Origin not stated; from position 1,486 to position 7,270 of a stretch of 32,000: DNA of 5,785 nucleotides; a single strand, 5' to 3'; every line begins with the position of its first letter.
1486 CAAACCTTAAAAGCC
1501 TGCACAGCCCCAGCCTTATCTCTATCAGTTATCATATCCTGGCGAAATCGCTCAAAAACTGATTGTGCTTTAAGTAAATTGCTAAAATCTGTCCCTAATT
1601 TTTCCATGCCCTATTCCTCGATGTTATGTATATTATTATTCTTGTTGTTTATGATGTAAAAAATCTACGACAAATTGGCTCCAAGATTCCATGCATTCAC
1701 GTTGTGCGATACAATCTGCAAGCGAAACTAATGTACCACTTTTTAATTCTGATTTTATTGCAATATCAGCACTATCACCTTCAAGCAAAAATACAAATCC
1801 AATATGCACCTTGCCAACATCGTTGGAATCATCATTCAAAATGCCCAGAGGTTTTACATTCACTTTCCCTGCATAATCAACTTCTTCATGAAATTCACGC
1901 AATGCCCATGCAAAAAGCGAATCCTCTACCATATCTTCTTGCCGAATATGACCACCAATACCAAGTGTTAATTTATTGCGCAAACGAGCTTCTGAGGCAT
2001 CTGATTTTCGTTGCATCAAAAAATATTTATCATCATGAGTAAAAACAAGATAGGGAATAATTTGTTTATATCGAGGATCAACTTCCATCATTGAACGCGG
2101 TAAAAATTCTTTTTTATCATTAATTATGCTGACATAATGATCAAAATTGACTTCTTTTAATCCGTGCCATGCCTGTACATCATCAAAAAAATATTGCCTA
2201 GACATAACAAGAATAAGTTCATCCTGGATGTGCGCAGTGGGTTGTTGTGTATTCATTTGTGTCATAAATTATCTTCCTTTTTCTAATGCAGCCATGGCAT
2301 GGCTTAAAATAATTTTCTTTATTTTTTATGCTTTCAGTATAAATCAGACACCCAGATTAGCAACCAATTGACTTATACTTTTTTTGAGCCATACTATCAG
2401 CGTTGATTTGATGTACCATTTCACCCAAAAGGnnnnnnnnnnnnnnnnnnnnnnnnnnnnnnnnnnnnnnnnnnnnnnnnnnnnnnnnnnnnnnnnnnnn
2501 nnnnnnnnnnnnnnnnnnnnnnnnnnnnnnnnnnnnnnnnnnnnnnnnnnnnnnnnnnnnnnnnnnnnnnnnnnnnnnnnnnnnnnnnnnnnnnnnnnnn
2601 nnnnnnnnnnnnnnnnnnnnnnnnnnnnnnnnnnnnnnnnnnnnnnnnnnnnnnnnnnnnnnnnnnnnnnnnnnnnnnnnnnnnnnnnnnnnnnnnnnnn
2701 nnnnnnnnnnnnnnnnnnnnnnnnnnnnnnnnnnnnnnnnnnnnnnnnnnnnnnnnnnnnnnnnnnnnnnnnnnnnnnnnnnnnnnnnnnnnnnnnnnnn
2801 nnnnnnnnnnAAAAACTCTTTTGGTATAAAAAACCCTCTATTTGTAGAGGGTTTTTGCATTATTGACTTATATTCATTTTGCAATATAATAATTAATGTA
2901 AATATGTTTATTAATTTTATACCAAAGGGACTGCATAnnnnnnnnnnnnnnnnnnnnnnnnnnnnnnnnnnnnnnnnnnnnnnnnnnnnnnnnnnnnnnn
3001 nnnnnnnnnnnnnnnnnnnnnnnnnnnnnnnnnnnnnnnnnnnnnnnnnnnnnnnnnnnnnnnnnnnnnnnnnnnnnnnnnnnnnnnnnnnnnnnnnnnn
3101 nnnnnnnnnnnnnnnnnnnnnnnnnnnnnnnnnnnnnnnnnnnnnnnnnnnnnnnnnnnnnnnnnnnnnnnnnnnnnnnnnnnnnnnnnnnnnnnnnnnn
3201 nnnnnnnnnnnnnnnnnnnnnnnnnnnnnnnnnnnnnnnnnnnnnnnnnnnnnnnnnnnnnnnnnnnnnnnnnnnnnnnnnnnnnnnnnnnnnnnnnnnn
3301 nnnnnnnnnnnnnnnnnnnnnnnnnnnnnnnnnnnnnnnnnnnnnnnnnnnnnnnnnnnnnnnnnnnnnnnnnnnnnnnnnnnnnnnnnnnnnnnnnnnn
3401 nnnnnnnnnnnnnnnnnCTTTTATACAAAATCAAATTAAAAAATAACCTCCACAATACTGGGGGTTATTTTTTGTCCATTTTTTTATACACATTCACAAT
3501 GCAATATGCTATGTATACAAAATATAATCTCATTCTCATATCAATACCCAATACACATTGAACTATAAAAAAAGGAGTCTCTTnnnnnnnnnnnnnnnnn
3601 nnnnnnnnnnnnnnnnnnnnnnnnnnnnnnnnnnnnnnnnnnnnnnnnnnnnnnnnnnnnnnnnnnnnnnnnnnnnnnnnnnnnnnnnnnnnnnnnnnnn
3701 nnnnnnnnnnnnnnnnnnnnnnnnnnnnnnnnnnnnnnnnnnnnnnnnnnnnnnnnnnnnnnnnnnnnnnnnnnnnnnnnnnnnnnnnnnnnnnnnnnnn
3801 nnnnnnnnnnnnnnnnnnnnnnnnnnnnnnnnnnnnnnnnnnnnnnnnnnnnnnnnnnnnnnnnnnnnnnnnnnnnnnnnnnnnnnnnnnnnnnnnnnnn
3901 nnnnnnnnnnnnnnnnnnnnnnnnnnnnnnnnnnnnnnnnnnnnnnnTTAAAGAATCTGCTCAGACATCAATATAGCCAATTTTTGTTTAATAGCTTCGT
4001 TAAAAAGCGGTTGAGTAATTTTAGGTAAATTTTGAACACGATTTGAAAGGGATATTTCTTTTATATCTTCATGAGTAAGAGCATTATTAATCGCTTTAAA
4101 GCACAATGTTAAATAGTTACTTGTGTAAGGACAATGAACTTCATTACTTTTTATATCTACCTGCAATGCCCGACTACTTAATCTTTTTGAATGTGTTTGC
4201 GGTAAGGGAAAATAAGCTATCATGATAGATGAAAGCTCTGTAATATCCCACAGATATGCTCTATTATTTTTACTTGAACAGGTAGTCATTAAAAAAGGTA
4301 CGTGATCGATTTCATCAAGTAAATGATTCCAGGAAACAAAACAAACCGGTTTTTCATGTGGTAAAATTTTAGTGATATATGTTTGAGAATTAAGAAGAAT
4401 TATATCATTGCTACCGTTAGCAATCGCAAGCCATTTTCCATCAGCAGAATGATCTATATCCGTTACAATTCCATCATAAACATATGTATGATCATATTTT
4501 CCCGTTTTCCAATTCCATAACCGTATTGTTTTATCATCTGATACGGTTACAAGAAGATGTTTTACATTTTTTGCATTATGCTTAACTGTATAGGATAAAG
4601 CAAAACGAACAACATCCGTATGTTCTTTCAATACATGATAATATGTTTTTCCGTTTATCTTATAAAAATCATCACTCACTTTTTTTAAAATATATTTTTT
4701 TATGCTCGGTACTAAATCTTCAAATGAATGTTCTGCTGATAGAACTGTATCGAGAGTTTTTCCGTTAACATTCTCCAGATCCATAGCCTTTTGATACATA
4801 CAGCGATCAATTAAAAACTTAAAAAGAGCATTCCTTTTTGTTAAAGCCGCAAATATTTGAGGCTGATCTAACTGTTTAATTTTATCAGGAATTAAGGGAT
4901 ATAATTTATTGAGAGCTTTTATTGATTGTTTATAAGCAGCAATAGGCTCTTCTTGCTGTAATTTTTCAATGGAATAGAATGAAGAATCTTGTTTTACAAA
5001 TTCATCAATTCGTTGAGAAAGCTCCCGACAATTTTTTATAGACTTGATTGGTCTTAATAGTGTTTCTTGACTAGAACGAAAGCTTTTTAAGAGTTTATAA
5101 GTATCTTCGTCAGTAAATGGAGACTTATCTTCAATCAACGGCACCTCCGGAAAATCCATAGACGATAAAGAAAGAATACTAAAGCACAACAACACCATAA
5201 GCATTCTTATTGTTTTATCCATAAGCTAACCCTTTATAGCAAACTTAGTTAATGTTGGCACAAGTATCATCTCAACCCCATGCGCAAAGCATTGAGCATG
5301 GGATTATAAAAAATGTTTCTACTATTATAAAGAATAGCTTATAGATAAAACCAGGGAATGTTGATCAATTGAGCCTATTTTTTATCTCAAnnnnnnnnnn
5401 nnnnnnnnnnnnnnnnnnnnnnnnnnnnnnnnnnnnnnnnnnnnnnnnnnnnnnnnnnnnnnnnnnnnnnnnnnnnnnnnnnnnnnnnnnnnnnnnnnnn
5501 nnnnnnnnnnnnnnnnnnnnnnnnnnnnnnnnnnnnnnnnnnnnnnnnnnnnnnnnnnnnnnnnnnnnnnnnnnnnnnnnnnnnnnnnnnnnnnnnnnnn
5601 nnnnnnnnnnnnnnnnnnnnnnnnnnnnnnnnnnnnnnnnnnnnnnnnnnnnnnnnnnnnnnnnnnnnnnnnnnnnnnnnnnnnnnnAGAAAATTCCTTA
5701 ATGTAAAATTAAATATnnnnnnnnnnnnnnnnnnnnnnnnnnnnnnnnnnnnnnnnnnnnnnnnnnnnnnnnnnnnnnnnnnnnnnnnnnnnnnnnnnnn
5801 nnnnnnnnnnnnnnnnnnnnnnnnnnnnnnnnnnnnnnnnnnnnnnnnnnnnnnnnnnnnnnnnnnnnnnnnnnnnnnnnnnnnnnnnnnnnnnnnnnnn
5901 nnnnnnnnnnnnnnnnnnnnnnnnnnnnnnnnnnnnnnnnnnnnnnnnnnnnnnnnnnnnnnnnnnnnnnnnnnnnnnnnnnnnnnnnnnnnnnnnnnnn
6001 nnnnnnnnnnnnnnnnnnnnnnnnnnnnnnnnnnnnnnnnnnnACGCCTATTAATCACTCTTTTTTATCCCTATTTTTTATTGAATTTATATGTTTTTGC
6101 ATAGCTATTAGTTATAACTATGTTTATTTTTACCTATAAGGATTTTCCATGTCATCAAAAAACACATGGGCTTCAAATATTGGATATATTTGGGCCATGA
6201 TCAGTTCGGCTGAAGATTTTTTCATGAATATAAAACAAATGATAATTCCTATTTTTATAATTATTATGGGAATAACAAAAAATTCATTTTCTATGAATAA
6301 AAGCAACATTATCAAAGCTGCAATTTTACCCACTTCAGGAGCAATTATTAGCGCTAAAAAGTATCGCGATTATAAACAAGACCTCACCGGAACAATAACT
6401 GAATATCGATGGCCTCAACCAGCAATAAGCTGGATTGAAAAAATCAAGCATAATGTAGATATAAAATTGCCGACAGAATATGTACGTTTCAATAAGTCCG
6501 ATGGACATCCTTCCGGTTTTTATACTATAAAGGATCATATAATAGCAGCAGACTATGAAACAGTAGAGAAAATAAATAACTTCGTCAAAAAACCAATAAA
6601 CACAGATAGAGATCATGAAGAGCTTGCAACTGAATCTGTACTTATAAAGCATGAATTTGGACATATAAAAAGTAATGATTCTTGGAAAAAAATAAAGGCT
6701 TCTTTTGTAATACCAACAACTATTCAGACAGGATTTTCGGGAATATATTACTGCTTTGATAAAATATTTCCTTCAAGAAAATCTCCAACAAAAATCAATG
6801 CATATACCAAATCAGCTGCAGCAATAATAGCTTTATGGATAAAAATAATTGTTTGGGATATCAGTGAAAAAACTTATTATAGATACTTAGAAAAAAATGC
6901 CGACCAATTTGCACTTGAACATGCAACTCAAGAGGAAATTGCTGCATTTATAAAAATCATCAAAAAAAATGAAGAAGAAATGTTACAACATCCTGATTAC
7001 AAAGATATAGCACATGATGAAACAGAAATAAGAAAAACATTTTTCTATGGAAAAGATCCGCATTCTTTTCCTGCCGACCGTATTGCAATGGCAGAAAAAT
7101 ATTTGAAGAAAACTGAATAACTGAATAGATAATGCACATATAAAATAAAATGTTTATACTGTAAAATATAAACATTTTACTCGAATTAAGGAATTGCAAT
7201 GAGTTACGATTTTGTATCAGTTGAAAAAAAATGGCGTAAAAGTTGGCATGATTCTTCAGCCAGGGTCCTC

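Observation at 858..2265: Tight three-gene operon: Nudix hydrolase, orphan HI0074-type HEPN with RX4H changed to RX4Y, and MazG pyrophosphohydrolase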

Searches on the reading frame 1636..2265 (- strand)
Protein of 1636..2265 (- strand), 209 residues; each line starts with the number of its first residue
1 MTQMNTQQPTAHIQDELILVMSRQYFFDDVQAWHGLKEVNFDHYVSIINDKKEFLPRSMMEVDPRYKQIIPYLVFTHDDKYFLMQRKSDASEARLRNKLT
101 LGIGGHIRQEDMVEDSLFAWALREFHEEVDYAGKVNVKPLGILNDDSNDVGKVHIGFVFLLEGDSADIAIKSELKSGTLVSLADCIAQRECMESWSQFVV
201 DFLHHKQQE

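Call 3: search_protein_families(library=pfam, proteins=[window:1636-2265:-], max_evalue=0.1)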
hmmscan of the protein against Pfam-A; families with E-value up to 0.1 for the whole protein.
window:1636-2265:- (209 aa): 1 family
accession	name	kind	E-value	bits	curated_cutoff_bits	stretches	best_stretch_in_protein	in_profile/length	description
PF00293.34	NUDIX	-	0.014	15.8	21.1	1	75-173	9-106/134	NUDIX domain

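Call 4: search_protein_families(library=ncbifam, proteins=[window:1636-2265:-], max_evalue=0.1)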
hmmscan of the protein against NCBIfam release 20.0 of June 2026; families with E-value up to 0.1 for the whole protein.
window:1636-2265:- (209 aa): 0 families

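Call 25: search_solved_structures(query=window:1636-2265:-, max_evalue=1, show_alignments=2)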
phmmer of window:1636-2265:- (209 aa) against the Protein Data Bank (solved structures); distinct sequences matched with E-value up to 1: 3.
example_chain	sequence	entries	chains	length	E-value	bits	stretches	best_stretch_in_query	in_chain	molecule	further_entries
3e57_A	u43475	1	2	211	1.2e-24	90.5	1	11-198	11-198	uncharacterized protein Tm1382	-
7rce_A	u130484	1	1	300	0.62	13.1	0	52-115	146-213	I-OnuI_e-hPD1-d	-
5t2o_A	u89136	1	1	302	0.71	12.9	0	50-117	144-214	I-OnuI_e-ag011377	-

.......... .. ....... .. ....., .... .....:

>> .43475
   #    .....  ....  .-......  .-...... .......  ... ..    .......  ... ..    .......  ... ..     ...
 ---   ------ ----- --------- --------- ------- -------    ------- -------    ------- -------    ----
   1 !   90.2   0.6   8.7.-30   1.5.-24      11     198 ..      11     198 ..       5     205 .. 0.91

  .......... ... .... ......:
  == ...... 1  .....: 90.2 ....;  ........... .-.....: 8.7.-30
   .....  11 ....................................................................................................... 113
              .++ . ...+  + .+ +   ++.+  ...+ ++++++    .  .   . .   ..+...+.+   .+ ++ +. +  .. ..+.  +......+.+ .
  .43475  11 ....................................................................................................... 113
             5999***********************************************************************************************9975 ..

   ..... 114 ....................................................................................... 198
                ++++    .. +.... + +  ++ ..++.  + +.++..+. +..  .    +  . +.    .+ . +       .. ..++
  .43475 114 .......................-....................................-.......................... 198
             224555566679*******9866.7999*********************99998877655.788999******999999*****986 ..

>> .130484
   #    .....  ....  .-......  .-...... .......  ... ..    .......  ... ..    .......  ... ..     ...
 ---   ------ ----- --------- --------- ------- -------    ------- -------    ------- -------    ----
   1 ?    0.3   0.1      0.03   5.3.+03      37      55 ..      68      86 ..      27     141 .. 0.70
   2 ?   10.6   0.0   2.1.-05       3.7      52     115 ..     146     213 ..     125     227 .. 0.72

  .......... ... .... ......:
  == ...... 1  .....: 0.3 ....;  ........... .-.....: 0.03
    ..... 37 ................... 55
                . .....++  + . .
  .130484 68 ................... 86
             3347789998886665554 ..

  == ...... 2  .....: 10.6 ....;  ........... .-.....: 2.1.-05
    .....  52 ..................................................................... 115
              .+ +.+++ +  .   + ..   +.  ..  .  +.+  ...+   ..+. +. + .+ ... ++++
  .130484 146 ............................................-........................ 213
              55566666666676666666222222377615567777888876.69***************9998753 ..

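Call 29: list_cluster_members(proteins=[P0001, window:1636-2265:-, window:858-1217:-, P0002, P0035, P0015])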
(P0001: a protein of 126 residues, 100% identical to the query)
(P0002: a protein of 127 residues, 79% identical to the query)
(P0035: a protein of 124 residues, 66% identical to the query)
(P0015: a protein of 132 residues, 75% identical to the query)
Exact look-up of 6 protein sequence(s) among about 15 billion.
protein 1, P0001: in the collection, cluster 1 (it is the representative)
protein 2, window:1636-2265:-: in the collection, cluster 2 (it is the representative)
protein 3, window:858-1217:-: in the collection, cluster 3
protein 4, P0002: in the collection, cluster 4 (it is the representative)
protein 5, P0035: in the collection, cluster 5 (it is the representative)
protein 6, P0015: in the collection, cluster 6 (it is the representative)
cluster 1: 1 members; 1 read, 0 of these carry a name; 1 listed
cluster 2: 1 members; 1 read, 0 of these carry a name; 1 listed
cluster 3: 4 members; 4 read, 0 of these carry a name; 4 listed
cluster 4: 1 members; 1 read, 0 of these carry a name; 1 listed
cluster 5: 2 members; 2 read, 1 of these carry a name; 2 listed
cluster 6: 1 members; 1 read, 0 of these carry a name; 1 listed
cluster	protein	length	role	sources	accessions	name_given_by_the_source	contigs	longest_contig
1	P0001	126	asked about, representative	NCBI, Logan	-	-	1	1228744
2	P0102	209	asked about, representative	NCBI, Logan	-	-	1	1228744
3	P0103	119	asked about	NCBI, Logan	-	-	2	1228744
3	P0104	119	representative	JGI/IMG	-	-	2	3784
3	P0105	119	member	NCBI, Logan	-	-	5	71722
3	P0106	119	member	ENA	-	-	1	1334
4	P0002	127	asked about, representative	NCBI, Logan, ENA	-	-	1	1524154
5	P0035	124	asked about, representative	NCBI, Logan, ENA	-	-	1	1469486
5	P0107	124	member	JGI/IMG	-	nucleotidyltransferase substrate binding protein (TIGR01987 family)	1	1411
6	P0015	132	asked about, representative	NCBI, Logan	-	-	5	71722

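Call 31: find_homologous_proteins(query=window:1636-2265:-)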
Query window:1636-2265:- (209 aa): 2404 proteins with E <= 0.001 among 2491 candidates; the best 120 are listed.
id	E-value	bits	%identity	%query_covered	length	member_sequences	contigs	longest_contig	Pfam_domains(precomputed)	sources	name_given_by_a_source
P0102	5.4e-137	472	100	100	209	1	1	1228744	-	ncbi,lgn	-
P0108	4.4e-126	437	94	93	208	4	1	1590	-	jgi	-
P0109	9.1e-106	370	83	91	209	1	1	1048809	-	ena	-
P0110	1.2e-104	367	80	97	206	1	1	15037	-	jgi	jgi:predicted NUDIX family phosphoesterase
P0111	1.7e-104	366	83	91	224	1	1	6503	-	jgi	jgi:predicted NUDIX family phosphoesterase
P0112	2.3e-103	362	80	98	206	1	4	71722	-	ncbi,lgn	-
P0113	8.8e-103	360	81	90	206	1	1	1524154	-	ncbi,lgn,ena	-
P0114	2.2e-102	359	80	91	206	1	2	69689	-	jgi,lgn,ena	-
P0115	4.1e-102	358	77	97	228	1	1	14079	-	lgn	-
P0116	5.4e-102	358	80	96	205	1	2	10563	-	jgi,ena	-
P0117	8.1e-102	357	80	91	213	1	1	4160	-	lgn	-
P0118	1.2e-101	357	81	92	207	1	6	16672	-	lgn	-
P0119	1.3e-100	353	76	98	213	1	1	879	-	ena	-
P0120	1.5e-100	353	76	97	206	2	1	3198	-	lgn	-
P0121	2.6e-100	352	79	97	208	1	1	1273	-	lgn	-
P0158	3.7e-94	332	75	95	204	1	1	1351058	-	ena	-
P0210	1.0e-88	314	71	94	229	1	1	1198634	-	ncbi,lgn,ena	-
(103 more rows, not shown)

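Call 32: find_encoding_contigs(protein=P0109, flank=4000, max_places=1)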
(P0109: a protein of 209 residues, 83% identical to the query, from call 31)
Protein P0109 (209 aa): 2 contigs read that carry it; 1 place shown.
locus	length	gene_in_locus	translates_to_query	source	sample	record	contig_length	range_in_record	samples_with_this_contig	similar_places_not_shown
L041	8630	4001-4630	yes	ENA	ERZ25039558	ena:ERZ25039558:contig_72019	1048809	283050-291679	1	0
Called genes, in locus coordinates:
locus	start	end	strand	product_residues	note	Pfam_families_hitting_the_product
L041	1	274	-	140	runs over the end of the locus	-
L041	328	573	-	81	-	PF13603:tRNA-synt_1_2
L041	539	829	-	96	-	PF13603:tRNA-synt_1_2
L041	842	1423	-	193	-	PF00133:tRNA-synt_1, PF09334:tRNA-synt_1g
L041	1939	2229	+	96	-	-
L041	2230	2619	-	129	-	-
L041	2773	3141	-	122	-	-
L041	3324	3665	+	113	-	PF18924:DUF5674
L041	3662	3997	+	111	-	-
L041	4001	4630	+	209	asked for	-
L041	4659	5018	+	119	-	PF12643:MazG-like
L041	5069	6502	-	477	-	PF05496:RuvB_N (weak), PF00004:AAA, PF07728:AAA_5 (faint)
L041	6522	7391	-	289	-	-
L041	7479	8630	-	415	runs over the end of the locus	-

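Call 33: find_encoding_contigs(protein=P0158, flank=4000, max_places=1)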
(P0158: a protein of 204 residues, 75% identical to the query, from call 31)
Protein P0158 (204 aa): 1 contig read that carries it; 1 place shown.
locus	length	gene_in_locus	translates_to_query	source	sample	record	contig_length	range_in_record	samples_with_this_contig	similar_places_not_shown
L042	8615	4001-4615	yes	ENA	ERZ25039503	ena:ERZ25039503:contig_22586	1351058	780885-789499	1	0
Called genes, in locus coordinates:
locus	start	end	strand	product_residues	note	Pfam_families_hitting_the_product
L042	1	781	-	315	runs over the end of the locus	PF00023:Ank (faint), PF12796:Ank_2 (weak)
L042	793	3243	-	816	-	PF00133:tRNA-synt_1, PF09334:tRNA-synt_1g, PF13603:tRNA-synt_1_2, PF00133:tRNA-synt_1, PF09334:tRNA-synt_1g (weak), PF08264:Anticodon_1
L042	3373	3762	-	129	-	-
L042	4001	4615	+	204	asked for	-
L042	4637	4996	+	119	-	PF12643:MazG-like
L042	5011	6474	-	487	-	PF05496:RuvB_N (weak), PF00004:AAA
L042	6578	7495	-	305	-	PF12796:Ank_2 (faint)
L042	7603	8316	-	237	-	-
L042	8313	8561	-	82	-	-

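Call 34: find_encoding_contigs(protein=P0210, flank=4000, max_places=1)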
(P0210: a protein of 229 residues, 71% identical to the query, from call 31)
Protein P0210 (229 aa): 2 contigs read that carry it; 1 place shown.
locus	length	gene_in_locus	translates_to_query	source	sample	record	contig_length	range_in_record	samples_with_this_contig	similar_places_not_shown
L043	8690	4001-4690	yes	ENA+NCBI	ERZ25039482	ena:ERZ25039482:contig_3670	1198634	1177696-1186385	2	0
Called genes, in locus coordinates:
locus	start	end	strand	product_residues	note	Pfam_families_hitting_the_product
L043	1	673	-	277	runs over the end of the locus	PF12796:Ank_2 (faint)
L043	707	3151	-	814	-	PF00133:tRNA-synt_1, PF09334:tRNA-synt_1g, PF13603:tRNA-synt_1_2, PF00133:tRNA-synt_1, PF09334:tRNA-synt_1g (weak), PF08264:Anticodon_1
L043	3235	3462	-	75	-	-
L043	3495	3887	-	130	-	-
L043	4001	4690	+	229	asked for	-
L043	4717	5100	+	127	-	PF01934:HepT-like (weak), PF08780:NTase_sub_bind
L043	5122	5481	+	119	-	PF12643:MazG-like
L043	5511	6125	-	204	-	-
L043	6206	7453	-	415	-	PF24814:WD40_Prp19, PF24805:EIF3I (weak), PF25174:Beta-prop_THOC3, PF25175:Beta-prop_WDR5 (weak), PF23381:Beta-prop_IFT122_1st, PF23414:Beta-prop_EML_2 (weak)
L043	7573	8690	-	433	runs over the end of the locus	PF24814:WD40_Prp19, PF23381:Beta-prop_IFT122_1st, PF24805:EIF3I, PF24807:WD40_CDC20-Fz, PF24817:WD40_WDHD1_1st (weak), PF25173:Beta-prop_WDR3_1st, PF25174:Beta-prop_THOC3, PF25175:Beta-prop_WDR5, +4 more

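Call 62: search_protein_families(library=padloc, proteins=[window:1636-2265:-], max_evalue=0.01)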
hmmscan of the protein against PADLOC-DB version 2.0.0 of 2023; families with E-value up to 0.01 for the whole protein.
window:1636-2265:- (209 aa): 0 families

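Call 63: search_protein_families(library=phrogs, proteins=[window:1636-2265:-], max_evalue=0.01)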
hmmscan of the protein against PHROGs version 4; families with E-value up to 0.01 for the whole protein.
window:1636-2265:- (209 aa): 3 families
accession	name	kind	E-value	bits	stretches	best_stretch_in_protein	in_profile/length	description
phrog_8902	-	unknown function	4e-29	102.8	1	38-205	35-235/238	-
phrog_37383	-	unknown function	5.7e-07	29.7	1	48-113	180-249/488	-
phrog_14550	-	unknown function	0.0027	19.1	0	45-87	6-46/89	-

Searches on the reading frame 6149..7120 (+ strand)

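Call 54: search_protein_families(library=pfam, proteins=[window:6149-7120:+], max_evalue=0.001)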
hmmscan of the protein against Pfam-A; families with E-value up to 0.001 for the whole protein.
window:6149-7120:+ (323 aa): 1 family
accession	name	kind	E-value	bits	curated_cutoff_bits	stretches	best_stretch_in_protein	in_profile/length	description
PF01435.24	Peptidase_M48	-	3e-05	24.4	20.3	1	156-283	62-174/186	Peptidase family M48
